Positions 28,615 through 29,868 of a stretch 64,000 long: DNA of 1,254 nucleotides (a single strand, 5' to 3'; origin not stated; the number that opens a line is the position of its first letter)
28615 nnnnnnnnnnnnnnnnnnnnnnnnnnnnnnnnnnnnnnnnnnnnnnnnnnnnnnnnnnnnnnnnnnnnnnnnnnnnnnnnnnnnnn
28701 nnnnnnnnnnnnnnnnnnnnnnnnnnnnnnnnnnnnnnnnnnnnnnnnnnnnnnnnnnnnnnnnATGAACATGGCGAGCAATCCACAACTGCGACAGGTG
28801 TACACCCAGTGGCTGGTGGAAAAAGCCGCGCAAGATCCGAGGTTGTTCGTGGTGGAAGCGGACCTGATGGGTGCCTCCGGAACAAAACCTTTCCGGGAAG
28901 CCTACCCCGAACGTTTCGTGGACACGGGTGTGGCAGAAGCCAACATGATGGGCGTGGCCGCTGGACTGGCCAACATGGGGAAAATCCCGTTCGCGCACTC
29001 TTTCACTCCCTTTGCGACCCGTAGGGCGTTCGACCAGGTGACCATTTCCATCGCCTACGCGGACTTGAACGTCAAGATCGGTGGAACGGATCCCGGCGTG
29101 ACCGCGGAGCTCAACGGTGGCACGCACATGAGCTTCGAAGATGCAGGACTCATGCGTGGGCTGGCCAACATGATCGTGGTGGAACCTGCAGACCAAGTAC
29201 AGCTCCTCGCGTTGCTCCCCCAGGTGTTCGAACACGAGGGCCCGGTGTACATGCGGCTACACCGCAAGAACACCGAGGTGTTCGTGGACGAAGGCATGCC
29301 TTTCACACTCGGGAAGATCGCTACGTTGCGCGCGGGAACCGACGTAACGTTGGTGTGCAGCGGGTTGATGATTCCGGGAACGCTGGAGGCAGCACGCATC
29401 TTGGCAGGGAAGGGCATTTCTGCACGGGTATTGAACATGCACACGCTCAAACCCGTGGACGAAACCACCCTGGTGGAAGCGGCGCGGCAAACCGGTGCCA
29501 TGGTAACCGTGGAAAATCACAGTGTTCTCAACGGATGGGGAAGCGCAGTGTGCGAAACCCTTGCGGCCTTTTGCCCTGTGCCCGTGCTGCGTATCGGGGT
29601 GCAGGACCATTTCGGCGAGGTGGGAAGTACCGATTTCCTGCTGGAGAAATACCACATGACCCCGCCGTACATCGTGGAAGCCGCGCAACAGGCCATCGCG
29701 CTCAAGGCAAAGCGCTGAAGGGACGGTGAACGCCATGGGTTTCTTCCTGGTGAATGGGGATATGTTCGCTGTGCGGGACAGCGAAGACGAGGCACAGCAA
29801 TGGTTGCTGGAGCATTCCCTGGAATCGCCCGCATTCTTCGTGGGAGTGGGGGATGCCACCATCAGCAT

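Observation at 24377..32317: Kinase-free transketolase-dependent sugar operon: GPH importer, EamA exporter, Fe-ADH, split transketolase, GH31, RpiB isomerase (sulfo-TK-type sulfoquinovose degradation candidate)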

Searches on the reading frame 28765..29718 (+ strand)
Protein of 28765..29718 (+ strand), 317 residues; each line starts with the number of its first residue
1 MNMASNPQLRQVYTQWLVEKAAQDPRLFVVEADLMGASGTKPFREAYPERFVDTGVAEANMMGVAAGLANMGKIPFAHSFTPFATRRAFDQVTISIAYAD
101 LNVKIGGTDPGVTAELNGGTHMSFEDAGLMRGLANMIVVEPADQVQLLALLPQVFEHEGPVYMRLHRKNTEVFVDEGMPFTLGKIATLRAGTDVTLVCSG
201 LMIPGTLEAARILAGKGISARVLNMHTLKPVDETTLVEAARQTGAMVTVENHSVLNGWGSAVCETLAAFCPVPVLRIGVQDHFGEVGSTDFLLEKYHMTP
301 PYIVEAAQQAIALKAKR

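Call 5: search_protein_families(library=pfam, proteins=[window:28765-29718:+])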
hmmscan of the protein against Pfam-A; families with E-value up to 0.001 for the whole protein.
window:28765-29718:+ (317 aa): 2 families
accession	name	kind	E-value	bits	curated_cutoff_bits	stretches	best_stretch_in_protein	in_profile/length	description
PF02779.29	Transket_pyr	-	5.1e-31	108.1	27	1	7-170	3-172/174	Transketolase, pyrimidine binding domain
PF02780.25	Transketolase_C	-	8.1e-27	94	25.9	1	183-301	1-122/124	Transketolase, C-terminal domain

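Call 6: search_protein_families(library=ncbifam, proteins=[window:28765-29718:+])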
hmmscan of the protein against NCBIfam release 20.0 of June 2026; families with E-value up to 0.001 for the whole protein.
window:28765-29718:+ (317 aa): 9 families
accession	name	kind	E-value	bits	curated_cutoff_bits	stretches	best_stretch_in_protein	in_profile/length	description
NF004559.0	PRK05899.2-5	equivalog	5.9e-70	236.2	488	1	9-312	320-625/627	transketolase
TIGR00204.1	dxs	equivalog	5.4e-45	154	465.95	1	5-303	308-607/616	1-deoxy-D-xylulose-5-phosphate synthase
NF003933.0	PRK05444.2-2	equivalog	2.9e-35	121.9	395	1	12-309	298-603/606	1-deoxy-D-xylulose-5-phosphate synthase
NF004556.0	PRK05899.2-2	equivalog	6.8e-33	113.8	575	1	22-310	343-637/639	transketolase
NF008968.0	PRK12315.1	subfamily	6.5e-31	107.2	510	1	5-310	277-580/582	1-deoxy-D-xylulose-5-phosphate synthase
NF008854.0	PRK11892.1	equivalog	5e-19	68.3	454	1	44-266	184-415/464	pyruvate dehydrogenase complex E1 component subunit beta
NF006667.0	PRK09212.1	subfamily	9.6e-19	67.4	321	1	15-266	12-276/327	pyruvate dehydrogenase complex E1 component subunit beta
TIGR00232.1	tktlase_bact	equivalog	1.2e-11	43.8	682.25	1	12-310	354-652/654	transketolase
NF004558.0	PRK05899.2-4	equivalog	1.1e-05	24.1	788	1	39-298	381-637/651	transketolase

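Call 26: find_related_loci(query=A1, collection=genome_contigs, flank=10000)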
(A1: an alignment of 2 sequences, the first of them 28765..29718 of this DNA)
Query A1 (317 aa) in genome_contigs; peptide patterns used: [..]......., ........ (x = any residue, [..] = any of these).
599 stretches matched a pattern (row limit reached: there are more); 590 encode a relative of the query (tblastn E <= 1e-3); the best 80 are kept; 80 distinct loci.
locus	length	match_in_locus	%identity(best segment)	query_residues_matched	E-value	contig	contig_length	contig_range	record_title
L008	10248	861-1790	65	8-317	8e-141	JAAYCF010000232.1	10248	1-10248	MAG: Thermotogaceae bacterium isolate AS06rmzACSIP_393 278406_AS06, whole genome shotgun sequence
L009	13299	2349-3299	64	1-317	8e-140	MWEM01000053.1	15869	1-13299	MAG: Thermotogae bacterium ADurb.Bin062 BWX67_contig000053, whole genome shotgun sequence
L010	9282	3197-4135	65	2-314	5e-136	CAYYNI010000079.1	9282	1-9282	MAG TPA_asm: uncultured Thermotogaceae bacterium isolate binchicken_co271_59 genome assembly, contig: NODE_12625_length_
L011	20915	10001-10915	61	5-309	4e-126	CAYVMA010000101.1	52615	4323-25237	MAG TPA_asm: uncultured Fervidobacterium sp. isolate binchicken_co25_110 genome assembly, contig: k141_183413, whole gen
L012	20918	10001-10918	60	8-313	8e-126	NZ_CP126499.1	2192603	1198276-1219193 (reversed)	Fervidobacterium islandicum strain H-21 chromosome, complete genome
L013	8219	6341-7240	59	8-307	9e-124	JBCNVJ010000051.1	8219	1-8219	MAG: Fervidobacterium sp. isolate DT_Bin_55 contig51, whole genome shotgun sequence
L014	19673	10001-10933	59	6-316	8e-124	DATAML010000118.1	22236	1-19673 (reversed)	MAG TPA_asm: Caproiciproducens sp. isolate SMAG_U6989 k141_272564, whole genome shotgun sequence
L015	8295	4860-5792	57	2-314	8e-123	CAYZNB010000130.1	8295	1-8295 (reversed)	MAG TPA_asm: uncultured Thermotogaceae bacterium isolate SRP241326_co1_280 genome assembly, contig: NODE_10877_length_82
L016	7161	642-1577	59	5-316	1e-121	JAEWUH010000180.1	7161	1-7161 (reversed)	MAG: Bacillota bacterium isolate OH_SDB_177 k127_1084585, whole genome shotgun sequence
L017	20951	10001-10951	57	1-316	2e-120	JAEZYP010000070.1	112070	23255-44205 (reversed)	MAG: Bacillota bacterium isolate OH_PFB_242 k127_670789, whole genome shotgun sequence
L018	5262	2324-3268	56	3-317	3e-120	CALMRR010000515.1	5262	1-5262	MAG TPA_asm: uncultured Petrotoga sp. isolate SRR5007357_bin.106_CONCOCT_v1.1_MAG genome assembly, contig: ERZ778037.143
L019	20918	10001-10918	58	9-314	5e-119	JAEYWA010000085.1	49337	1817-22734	MAG: Bacillota bacterium isolate OH_CBlB_248 k127_2720899, whole genome shotgun sequence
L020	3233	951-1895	55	3-317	3e-122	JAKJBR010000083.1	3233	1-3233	MAG: Bacillota bacterium isolate UR.bin177 UR_contig_109829, whole genome shotgun sequence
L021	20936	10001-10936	55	3-314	3e-118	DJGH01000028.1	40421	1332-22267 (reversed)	MAG TPA_asm: Petrotoga sp. UBA5851 UBA5851_contig_2144, whole genome shotgun sequence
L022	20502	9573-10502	55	5-314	7e-118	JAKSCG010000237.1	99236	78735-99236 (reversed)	MAG: Halanaerobiales bacterium isolate MAG.272 k141_4654632, whole genome shotgun sequence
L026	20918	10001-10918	58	9-314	2e-116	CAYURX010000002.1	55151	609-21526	MAG TPA_asm: uncultured Coprococcus sp. isolate SRP222994_co1_355 genome assembly, contig: NODE_929_length_55151_cov_5.1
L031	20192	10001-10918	56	9-314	2e-113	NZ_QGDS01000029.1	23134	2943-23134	Faecalicatena contorta strain NLAE-zl-C134 Ga0104392_129, whole genome shotgun sequence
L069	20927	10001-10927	55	6-314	5e-105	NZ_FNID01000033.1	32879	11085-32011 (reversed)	Acetanaerobacterium elongatum strain CGMCC 1.5012, whole genome shotgun sequence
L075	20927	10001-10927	51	8-316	3e-103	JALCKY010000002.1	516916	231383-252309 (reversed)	MAG: Lachnospiraceae bacterium isolate UW_DM_LCO1_1 Ga0455823_0013, whole genome shotgun sequence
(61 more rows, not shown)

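Call 37: search_protein_families(library=pfam, proteins=[L009:4171-5268:+, L009:5282-6484:+, L009:6512-6898:+, L009:6902-8062:+, L021:10956-11729:+, L021:11753-13246:+, L021:13260-14696:+, L021:14677-15939:+, L010:7133-8035:+, L010:8022-8807:+], max_evalue=0.00001)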
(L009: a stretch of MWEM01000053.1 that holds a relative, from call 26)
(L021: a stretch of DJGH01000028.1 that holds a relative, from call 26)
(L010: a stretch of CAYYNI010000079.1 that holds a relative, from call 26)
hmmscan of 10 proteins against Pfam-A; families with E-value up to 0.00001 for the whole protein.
L009:4171-5268:+ (365 aa): 4 families
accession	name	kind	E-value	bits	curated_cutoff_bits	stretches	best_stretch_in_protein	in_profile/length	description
PF13646.12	HEAT_2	-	6.3e-55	183.9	27.7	4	249-320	2-74/88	HEAT repeats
PF03130.22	HEAT_PBS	-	1e-21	75.3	20.9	0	262-288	1-27/27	PBS lyase HEAT-like repeat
PF02985.28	HEAT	-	3.6e-17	61.3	23.5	0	248-273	2-27/31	HEAT repeat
PF13513.12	HEAT_EZ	-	1.5e-14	54.6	27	0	245-273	27-55/55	HEAT-like repeat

L009:5282-6484:+ (400 aa): 1 family
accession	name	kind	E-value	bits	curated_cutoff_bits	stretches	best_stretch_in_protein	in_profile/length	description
PF00482.28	T2SSF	-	1.3e-58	196.8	25.2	2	67-190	1-125/125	Type II secretion system (T2SS), protein F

L009:6512-6898:+ (128 aa): 0 families

L009:6902-8062:+ (386 aa): 0 families

L021:10956-11729:+ (257 aa): 3 families
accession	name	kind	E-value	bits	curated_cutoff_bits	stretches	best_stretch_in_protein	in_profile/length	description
PF12146.15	Hydrolase_4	-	1.7e-19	70.5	27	1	27-146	5-128/239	Serine aminopeptidase, S33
PF12697.13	Abhydrolase_6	-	3.8e-16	60.8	26.3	1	29-249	1-216/217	Alpha/beta hydrolase family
PF00561.26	Abhydrolase_1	-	8.3e-15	55.5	25.8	1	28-124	2-96/245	alpha/beta hydrolase fold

L021:11753-13246:+ (497 aa): 2 families
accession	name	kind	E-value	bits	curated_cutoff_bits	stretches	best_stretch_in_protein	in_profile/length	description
PF00370.27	FGGY_N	-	1.6e-74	251.1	28.8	1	4-250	1-245/245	FGGY family of carbohydrate kinases, N-terminal domain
PF02782.22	FGGY_C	-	6.2e-51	173.4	27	1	260-449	2-197/198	FGGY family of carbohydrate kinases, C-terminal domain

L021:13260-14696:+ (478 aa): 3 families
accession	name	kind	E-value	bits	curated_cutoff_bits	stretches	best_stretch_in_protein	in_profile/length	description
PF01266.30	DAO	-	3e-67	228.1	27.9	1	3-355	2-352/353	FAD dependent oxidoreductase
PF04324.20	Fer2_BFD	-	1.1e-13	51.7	26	1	401-452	1-49/50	BFD-like [2Fe-2S] binding domain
PF07992.20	Pyr_redox_2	-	7.1e-08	32.7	26.1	0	2-48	144-190/291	Pyridine nucleotide-disulphide oxidoreductase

L021:14677-15939:+ (420 aa): 11 families
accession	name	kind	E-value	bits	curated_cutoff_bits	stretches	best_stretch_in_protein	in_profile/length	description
PF07992.20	Pyr_redox_2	-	1.3e-32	113.9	26.1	1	17-312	2-283/291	Pyridine nucleotide-disulphide oxidoreductase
PF13450.12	NAD_binding_8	-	1.2e-13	51.6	21.9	1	20-61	1-42/68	NAD(P)-binding Rossmann-like domain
PF01266.30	DAO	-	2.9e-11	43.9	27.9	1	17-50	1-35/353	FAD dependent oxidoreductase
PF00070.33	Pyr_redox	-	6.8e-11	43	22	0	168-239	2-79/82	Pyridine nucleotide-disulphide oxidoreductase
PF01134.28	GIDA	-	3.4e-10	40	22.1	1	17-47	1-31/391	Glucose inhibited division protein A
PF12831.13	FAD_oxidored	-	8.1e-10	39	27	1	17-56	1-40/416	FAD dependent oxidoreductase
PF03486.20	HI0933_like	-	3.4e-09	36.9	50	1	17-51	2-36/244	HI0933-like protein Rossmann domain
PF01946.23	Thi4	-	5.9e-09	35.9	26.2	1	9-52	11-55/235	Thi4 family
PF00890.30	FAD_binding_2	-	2.5e-07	30.7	20.4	1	17-52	1-36/414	FAD binding domain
PF01494.25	FAD_binding_3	-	2.7e-07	30.6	22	0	16-48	2-34/349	FAD binding domain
PF13738.12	Pyr_redox_3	-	5.7e-07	29.5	30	0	20-48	2-31/305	Pyridine nucleotide-disulphide oxidoreductase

L010:7133-8035:+ (300 aa): 1 family
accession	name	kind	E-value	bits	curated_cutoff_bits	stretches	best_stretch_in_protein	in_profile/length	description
PF01297.22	ZnuA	-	5.1e-57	193.8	29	1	40-285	1-255/263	Zinc-uptake complex component A periplasmic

L010:8022-8807:+ (261 aa): 4 families
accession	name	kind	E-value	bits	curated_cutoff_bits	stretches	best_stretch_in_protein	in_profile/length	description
PF00005.33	ABC_tran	-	3.3e-32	112.4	25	1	23-172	1-137/137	ABC transporter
PF13304.12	AAA_21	-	1.3e-11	45.6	27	0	35-59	1-25/304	AAA domain, putative AbiEii toxin, Type IV TA system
PF02463.25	SMC_N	-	1.2e-09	38.4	40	1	32-207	23-204/220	RecF/RecN/SMC N terminal domain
PF13476.12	AAA_23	-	3.1e-06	28.4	27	1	24-54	11-40/201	AAA domain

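Call 47: search_solved_structures(query=window:28765-29718:+, max_evalue=1e-20)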
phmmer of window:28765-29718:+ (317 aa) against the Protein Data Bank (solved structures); distinct sequences matched with E-value up to 1e-20: 14.
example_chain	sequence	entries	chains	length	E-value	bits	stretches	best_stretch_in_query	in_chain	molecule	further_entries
6yaj_AAA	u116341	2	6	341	4.3e-83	282.1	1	9-314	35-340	C-terminal chain of split transketolase from Carboxydothermus hydrogenoformans | C-terminal component of the split chain transketolase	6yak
8a29_A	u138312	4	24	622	4.4e-35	124.4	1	5-298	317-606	1-deoxy-D-xylulose-5-phosphate synthase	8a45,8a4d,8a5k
6xxg_AAA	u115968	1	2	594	1.9e-33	119.1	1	16-291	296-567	1-deoxy-D-xylulose-5-phosphate synthase,1-deoxy-D-xylulose-5-phosphate synthase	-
2o1x_A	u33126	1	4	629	2.1e-33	118.9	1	16-291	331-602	1-deoxy-D-xylulose-5-phosphate synthase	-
6ouv_A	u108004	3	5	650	2.2e-33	118.8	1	16-291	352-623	1-deoxy-D-xylulose-5-phosphate synthase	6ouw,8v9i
2o1s_A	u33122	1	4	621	6.9e-33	117.2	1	7-289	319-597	1-deoxy-D-xylulose-5-phosphate synthase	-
6rjb_A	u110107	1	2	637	6.2e-31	110.8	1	9-279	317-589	Transketolase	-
6ha3_A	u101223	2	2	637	8.2e-31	110.4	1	9-279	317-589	Transketolase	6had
4kxu_A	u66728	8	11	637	8.2e-31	110.4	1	9-279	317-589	Transketolase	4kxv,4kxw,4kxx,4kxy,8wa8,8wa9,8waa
3ooy_A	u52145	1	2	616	9.5e-31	110.2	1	9-279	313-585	Transketolase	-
3mos_A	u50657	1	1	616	1e-30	110.1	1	9-279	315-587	Transketolase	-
8a8y_A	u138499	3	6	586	3.4e-30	108.4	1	7-289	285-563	1-deoxy-D-xylulose-5-phosphate synthase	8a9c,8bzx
7bzx_B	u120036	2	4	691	2e-24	89.4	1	12-267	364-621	1-deoxy-D-xylulose-5-phosphate synthase, chloroplastic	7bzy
1um9_B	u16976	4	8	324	9.6e-22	80.6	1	11-267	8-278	2-oxo acid dehydrogenase beta subunit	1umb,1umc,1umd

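Call 52: search_protein_families(library=pfam, proteins=[L026:11428-12126:+, L026:12144-13208:+, L026:18111-19337:-, L026:4674-5432:+, L069:2576-3373:+, L069:5622-6770:+, L069:1324-2505:+, L075:15189-16088:+, L026:7041-7772:-, L026:15222-16625:+], max_evalue=0.00001)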
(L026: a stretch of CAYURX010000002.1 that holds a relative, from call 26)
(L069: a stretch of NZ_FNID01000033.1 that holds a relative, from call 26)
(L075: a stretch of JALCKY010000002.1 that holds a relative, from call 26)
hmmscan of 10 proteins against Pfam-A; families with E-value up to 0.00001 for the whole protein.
L026:11428-12126:+ (232 aa): 1 family
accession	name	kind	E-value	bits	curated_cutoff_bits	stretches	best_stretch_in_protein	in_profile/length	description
PF00923.25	TAL_FSA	-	7.8e-43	147.3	27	1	5-216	1-238/285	Transaldolase/Fructose-6-phosphate aldolase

L026:12144-13208:+ (354 aa): 1 family
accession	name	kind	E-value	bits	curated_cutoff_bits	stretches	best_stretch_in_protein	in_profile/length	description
PF00923.25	TAL_FSA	-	3.4e-39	135.3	27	1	20-303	1-247/285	Transaldolase/Fructose-6-phosphate aldolase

L026:18111-19337:- (408 aa): 1 family
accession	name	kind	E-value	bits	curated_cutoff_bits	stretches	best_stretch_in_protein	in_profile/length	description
PF00480.26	ROK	-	3e-31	109.5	22.9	1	91-374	2-267/294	ROK family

L026:4674-5432:+ (252 aa): 3 families
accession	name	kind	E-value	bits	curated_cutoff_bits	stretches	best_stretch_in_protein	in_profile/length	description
PF00005.33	ABC_tran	-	7.6e-33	114.5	25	1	20-179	2-136/137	ABC transporter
PF13304.12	AAA_21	-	4.8e-08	33.8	27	0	31-76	1-63/304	AAA domain, putative AbiEii toxin, Type IV TA system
PF12399.14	BCA_ABC_TP_C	-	1.3e-06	28.3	25.5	1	229-252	1-24/27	Branched-chain amino acid ATP-binding cassette transporter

L069:2576-3373:+ (265 aa): 1 family
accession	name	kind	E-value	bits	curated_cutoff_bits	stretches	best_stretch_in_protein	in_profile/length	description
PF00528.27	BPD_transp_1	-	8.2e-26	91.3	26.4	1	91-259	1-181/184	Binding-protein-dependent transport system inner membrane component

L069:5622-6770:+ (382 aa): 4 families
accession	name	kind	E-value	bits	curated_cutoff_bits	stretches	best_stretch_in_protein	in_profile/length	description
PF08240.17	ADH_N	-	3.3e-31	108.1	23.5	1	60-173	2-104/104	Alcohol dehydrogenase GroES-like domain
PF00107.32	ADH_zinc_N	-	1.5e-26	93.3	31.8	1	212-338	2-128/129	Zinc-binding dehydrogenase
PF13602.12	ADH_zinc_N_2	-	2.8e-08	35.2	27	1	244-364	1-123/134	Zinc-binding dehydrogenase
PF16912.11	Glu_dehyd_C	-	1.5e-06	28.3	34.9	1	200-301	30-131/211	Glucose dehydrogenase C-terminus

L069:1324-2505:+ (393 aa): 2 families
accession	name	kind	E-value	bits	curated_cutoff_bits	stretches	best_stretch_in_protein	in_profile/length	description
PF09084.16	NMT1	-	6.9e-07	29.8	20.5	1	84-275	12-194/216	NMT1/THI5 like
PF13379.11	NMT1_2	-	1.4e-06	28.7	24.7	1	75-276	17-223/252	NMT1-like family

L075:15189-16088:+ (299 aa): 1 family
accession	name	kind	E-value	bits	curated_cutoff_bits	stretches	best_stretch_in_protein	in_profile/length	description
PF00528.27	BPD_transp_1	-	3.1e-16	60.1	26.4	1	95-289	4-170/184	Binding-protein-dependent transport system inner membrane component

L026:7041-7772:- (243 aa): 1 family
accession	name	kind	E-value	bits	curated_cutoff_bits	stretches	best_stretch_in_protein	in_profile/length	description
PF16161.11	DUF4867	-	5.4e-76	255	28.7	1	37-239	1-201/201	Domain of unknown function (DUF4867)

L026:15222-16625:+ (467 aa): 0 families
